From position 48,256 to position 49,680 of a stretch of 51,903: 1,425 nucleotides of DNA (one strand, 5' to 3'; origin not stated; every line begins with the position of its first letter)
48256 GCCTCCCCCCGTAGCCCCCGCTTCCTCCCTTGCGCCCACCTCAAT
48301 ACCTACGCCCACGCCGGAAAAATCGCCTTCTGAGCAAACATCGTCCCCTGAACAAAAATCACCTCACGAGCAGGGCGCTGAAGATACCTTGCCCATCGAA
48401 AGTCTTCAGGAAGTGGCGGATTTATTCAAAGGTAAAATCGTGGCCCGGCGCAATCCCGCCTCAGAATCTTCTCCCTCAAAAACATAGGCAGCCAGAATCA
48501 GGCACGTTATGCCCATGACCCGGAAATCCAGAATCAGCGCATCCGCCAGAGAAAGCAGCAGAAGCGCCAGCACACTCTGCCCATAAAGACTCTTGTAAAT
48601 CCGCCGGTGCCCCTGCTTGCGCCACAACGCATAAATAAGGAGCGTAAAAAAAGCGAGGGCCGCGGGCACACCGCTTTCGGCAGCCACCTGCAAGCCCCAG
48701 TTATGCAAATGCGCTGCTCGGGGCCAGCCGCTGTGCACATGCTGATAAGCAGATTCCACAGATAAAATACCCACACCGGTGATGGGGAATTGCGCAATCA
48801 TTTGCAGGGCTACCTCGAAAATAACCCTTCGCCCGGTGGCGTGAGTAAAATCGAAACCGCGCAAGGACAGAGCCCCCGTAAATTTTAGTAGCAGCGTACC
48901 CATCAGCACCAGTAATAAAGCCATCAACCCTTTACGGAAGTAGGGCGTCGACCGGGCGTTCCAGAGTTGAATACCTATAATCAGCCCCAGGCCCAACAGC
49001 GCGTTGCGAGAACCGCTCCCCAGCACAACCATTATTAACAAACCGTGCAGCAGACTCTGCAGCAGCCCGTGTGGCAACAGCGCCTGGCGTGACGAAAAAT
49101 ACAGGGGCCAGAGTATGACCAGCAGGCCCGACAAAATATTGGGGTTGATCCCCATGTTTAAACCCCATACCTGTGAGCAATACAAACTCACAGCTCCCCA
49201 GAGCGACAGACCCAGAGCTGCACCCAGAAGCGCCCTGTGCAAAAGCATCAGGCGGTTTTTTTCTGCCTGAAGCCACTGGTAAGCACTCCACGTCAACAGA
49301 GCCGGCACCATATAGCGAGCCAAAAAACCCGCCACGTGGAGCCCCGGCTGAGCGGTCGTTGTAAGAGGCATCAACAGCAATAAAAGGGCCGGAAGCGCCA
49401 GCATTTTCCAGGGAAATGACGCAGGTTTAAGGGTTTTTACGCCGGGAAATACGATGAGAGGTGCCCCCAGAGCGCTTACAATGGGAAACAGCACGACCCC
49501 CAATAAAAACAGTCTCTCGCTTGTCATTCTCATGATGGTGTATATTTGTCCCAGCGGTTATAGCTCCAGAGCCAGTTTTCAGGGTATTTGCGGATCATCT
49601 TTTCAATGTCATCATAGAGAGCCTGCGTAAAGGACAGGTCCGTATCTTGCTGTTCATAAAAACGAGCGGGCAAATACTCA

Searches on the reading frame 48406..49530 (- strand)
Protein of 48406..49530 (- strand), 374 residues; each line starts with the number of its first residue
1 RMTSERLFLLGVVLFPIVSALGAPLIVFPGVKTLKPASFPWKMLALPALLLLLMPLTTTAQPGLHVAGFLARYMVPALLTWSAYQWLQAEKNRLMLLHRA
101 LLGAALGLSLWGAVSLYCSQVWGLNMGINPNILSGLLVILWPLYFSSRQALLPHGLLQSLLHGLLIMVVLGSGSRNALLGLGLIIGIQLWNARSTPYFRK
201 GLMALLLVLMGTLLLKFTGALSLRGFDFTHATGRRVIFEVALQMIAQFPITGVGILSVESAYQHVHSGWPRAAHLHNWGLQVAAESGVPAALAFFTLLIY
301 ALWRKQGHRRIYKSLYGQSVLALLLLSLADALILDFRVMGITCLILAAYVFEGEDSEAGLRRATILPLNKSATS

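Call 112: search_protein_families(library=pfam, proteins=[window:48406-49530:-], max_evalue=0.0001)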
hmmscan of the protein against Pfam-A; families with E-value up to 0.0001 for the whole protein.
window:48406-49530:- (374 aa): 1 family
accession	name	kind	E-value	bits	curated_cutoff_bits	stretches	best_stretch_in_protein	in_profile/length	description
PF04932.20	Wzy_C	-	5.4e-13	49.4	31.7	1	164-295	5-149/149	O-Antigen ligase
